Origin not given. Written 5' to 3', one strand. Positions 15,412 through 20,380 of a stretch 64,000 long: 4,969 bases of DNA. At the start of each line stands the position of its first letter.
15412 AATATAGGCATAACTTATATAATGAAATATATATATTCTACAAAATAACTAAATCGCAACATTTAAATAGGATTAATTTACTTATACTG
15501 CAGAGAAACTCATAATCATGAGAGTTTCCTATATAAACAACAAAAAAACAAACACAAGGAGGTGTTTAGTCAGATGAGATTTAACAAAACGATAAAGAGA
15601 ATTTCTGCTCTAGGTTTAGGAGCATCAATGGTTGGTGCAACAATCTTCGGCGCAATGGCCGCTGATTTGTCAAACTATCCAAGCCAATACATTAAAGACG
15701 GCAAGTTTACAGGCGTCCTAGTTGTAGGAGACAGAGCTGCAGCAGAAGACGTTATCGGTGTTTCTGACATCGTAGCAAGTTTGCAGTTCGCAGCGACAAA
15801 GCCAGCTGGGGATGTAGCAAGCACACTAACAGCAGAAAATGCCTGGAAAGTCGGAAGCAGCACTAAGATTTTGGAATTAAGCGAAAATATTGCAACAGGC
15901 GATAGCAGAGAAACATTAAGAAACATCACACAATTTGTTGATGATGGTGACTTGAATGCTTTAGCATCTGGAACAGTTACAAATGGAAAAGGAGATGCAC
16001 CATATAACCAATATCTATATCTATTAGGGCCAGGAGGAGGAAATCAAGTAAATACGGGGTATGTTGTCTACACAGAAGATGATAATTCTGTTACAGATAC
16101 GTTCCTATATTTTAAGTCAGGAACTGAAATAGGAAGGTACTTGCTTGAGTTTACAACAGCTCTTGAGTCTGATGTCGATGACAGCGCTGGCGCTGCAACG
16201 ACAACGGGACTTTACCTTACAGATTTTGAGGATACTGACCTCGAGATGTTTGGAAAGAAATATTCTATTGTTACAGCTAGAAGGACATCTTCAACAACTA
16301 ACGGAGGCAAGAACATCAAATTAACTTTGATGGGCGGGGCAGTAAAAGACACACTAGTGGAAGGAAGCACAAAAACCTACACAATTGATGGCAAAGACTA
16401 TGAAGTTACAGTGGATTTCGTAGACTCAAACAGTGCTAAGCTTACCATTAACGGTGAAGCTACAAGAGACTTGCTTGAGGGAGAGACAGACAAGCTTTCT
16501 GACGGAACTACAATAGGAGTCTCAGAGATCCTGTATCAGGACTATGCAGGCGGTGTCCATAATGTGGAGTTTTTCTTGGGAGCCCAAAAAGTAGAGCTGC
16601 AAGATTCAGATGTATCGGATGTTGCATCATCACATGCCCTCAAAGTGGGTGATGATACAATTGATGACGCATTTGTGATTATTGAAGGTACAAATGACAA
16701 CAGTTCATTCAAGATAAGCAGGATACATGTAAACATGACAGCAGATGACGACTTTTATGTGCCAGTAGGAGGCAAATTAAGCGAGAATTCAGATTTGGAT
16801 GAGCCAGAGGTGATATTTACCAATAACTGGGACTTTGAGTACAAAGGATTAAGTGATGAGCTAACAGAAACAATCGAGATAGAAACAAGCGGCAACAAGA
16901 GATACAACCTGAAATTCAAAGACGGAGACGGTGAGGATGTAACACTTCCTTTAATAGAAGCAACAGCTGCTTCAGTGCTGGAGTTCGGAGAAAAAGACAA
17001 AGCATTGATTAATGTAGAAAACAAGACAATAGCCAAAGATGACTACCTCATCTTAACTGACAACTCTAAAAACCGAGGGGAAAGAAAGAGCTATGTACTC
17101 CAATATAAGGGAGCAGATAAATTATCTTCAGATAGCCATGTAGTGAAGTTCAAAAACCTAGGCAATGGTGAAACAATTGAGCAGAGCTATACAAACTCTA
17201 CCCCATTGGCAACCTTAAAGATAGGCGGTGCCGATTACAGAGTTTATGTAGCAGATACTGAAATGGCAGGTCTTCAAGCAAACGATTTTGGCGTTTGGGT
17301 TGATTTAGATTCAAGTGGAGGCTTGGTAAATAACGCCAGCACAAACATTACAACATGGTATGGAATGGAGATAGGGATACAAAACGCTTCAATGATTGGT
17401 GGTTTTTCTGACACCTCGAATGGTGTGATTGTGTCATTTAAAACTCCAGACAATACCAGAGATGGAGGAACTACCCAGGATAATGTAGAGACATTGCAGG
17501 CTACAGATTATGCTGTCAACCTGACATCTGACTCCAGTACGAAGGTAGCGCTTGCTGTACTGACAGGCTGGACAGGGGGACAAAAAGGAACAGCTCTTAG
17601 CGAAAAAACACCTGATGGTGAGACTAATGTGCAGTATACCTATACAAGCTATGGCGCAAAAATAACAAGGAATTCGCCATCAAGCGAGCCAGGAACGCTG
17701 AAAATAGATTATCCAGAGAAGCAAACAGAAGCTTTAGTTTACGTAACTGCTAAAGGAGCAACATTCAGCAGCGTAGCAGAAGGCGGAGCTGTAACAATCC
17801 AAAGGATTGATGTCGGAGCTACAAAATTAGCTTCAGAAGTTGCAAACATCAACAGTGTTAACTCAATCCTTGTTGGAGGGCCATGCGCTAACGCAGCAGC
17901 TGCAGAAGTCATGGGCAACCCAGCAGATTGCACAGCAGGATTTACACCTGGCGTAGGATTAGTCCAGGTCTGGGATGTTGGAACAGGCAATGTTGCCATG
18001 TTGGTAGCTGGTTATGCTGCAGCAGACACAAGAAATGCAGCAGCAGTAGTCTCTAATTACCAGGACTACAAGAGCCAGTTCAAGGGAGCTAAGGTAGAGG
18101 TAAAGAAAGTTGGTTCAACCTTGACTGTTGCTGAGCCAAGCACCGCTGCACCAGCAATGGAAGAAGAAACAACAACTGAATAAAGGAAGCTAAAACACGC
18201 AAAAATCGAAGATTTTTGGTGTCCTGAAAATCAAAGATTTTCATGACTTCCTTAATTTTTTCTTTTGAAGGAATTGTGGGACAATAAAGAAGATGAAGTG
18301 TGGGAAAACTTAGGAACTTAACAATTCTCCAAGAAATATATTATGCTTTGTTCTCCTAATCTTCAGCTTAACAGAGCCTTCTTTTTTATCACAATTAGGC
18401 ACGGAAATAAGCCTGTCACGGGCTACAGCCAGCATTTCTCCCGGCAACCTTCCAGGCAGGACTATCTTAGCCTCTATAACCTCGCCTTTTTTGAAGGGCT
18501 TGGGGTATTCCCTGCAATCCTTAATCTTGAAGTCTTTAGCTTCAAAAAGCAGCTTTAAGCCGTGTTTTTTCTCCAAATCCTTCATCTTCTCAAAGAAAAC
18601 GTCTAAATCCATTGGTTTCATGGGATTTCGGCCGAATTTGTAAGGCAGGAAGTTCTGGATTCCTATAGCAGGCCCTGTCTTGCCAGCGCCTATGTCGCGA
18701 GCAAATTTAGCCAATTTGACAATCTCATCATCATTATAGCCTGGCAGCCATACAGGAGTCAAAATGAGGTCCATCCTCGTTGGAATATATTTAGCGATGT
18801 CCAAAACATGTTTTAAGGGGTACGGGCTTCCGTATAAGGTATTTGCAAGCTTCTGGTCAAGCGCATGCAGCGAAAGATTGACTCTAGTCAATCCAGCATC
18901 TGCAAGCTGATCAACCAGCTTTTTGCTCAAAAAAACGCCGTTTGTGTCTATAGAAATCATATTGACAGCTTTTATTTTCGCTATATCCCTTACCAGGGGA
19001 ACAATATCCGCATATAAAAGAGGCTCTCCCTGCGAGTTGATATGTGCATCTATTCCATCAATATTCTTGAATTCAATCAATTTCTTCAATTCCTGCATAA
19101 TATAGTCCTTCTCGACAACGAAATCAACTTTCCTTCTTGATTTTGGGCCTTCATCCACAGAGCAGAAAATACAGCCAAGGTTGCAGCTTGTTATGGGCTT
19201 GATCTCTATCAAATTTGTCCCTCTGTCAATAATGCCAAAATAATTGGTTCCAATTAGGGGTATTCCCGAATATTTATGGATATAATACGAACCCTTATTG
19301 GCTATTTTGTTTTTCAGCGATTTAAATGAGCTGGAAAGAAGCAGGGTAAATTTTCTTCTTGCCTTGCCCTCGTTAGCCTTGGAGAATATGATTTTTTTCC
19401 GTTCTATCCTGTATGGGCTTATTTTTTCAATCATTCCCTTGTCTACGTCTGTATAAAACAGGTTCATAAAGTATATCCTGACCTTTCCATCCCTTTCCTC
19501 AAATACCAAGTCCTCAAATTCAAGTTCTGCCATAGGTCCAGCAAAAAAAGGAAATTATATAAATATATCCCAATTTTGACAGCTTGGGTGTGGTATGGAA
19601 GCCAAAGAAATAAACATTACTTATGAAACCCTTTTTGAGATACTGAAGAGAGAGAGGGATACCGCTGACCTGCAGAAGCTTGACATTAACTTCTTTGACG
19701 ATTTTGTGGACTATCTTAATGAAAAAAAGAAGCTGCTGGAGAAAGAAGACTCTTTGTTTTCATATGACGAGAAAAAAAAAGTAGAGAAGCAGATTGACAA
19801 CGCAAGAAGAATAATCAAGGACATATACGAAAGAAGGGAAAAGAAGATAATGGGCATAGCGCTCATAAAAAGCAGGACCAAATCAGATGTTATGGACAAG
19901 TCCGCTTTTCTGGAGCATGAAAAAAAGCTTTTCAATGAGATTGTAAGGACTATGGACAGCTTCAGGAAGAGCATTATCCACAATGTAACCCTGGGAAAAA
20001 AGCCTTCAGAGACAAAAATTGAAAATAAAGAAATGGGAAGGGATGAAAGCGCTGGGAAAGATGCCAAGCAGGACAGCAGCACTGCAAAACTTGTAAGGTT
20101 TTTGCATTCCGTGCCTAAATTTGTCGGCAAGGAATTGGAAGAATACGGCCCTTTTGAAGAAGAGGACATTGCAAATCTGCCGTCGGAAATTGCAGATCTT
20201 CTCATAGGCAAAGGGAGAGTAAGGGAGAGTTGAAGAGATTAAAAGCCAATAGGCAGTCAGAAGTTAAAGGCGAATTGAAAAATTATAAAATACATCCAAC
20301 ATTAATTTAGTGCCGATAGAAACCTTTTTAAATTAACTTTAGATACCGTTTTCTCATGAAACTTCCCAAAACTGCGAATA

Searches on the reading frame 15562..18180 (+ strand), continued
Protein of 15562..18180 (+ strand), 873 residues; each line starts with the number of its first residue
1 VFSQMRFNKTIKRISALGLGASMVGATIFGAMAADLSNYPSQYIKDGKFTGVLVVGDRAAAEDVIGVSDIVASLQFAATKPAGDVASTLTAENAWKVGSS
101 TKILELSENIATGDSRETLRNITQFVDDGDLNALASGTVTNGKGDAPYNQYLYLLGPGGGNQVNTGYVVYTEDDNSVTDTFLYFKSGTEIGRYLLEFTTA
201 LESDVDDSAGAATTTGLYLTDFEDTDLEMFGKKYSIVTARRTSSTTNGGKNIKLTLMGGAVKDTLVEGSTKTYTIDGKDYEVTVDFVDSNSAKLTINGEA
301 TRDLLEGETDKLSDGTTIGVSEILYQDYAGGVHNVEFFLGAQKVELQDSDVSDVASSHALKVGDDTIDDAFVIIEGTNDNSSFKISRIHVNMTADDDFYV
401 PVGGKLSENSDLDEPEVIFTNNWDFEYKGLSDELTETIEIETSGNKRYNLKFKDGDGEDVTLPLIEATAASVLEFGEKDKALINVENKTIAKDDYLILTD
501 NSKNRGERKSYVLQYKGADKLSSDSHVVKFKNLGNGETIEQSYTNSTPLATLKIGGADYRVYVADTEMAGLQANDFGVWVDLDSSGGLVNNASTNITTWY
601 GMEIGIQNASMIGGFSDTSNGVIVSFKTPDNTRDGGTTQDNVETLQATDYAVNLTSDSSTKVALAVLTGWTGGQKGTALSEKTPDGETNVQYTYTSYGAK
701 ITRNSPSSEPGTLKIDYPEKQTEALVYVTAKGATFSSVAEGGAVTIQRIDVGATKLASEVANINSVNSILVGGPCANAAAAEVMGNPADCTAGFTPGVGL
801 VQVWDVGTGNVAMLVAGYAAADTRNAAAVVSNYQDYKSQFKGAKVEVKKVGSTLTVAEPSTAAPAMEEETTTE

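Call 48: find_encoding_contigs(protein=P0004, flank=10000, max_places=3)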
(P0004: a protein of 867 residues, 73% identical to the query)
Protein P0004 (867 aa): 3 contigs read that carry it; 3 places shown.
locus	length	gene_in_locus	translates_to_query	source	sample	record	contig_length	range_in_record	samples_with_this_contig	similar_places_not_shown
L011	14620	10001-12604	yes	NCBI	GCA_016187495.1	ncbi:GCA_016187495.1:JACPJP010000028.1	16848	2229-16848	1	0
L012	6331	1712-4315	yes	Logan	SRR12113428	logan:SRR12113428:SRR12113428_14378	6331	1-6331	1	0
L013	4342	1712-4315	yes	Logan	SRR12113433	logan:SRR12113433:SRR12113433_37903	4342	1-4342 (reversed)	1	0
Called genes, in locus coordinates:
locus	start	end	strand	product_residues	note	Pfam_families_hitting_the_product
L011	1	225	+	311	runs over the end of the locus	PF20030:bpMoxR, PF07726:AAA_3, PF07728:AAA_5, PF17863:AAA_lid_2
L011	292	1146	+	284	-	-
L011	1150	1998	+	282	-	PF01882:DUF58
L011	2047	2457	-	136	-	-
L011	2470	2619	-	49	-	-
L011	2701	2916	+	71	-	PF02697:VAPB_antitox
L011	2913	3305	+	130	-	PF01850:PIN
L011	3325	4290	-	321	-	PF01544:CorA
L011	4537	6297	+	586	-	PF13424:TPR_12, PF13432:TPR_16, PF00515:TPR_1, PF07719:TPR_2 (weak), PF13414:TPR_11, PF13424:TPR_12, PF00515:TPR_1, PF13424:TPR_12, +14 more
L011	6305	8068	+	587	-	-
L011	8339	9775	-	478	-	PF14897:EpsG (weak)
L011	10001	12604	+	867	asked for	PF05124:S_layer_C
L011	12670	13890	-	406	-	PF04055:Radical_SAM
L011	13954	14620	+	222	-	PF22090:Gins51_C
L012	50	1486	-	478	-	PF14897:EpsG (weak)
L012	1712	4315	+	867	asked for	PF05124:S_layer_C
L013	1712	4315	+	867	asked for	PF05124:S_layer_C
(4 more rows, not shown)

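Call 75: search_solved_structures(query=A1, max_evalue=10)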
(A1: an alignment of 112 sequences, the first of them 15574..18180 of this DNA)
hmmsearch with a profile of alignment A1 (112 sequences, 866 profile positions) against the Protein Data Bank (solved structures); distinct sequences matched with E-value up to 10: 1.
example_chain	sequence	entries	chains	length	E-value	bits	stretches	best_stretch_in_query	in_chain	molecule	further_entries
9fsa_A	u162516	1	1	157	1.5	10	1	750-824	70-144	S-layer protein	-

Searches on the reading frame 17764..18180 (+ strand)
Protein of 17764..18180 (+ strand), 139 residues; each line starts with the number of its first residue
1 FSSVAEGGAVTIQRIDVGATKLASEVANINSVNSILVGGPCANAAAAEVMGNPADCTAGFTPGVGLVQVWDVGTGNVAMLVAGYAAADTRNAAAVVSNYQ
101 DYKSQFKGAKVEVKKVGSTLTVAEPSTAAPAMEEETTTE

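Call 44: search_protein_families(library=pfam, proteins=[window:17764-18180:+], max_evalue=0.01)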
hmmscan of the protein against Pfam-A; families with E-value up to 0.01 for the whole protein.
window:17764-18180:+ (139 aa): 1 family
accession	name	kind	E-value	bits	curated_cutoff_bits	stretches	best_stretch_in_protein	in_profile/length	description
PF05124.17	S_layer_C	-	5.9e-05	23.2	23.9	1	10-95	87-172/177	S-layer like family, outer domain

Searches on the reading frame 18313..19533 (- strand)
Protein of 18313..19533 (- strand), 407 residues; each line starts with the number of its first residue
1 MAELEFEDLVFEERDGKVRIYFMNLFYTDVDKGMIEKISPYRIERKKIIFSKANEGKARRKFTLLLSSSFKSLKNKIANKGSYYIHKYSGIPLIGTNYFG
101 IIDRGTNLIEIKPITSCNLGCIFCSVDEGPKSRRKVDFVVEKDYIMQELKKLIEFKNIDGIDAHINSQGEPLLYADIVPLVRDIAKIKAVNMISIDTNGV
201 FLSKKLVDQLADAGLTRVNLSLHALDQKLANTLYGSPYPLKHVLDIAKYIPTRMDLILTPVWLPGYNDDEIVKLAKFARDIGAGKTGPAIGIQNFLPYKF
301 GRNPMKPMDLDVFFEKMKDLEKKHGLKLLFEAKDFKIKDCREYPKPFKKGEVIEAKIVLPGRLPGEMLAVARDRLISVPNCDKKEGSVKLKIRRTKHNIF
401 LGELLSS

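Call 9: search_protein_families(library=pfam, proteins=[window:18313-19533:-], max_evalue=0.001)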
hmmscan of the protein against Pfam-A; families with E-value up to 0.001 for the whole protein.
window:18313-19533:- (407 aa): 2 families
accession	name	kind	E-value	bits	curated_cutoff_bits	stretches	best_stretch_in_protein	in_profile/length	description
PF04055.27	Radical_SAM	-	6.5e-24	85.4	29.5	1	112-278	2-166/166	Radical SAM superfamily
PF19238.5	Radical_SAM_2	-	4.7e-06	26.8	26.7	0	111-147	16-52/151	Radical SAM-like domain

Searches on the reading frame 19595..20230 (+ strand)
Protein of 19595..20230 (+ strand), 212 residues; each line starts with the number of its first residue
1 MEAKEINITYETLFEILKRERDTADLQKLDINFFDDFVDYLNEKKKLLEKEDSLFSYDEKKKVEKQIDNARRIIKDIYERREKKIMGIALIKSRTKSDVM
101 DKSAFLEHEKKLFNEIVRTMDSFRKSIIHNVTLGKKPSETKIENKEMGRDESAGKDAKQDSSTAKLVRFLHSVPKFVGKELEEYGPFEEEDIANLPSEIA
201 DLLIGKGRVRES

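Call 9: search_protein_families(library=pfam, proteins=[window:19595-20230:+], max_evalue=0.001)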
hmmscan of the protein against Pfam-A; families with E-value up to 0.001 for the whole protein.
window:19595-20230:+ (212 aa): 1 family
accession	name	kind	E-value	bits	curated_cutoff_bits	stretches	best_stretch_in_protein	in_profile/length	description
PF22090.1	Gins51_C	-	1.3e-15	57.3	27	1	166-207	2-43/48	Gins51, C-terminal domain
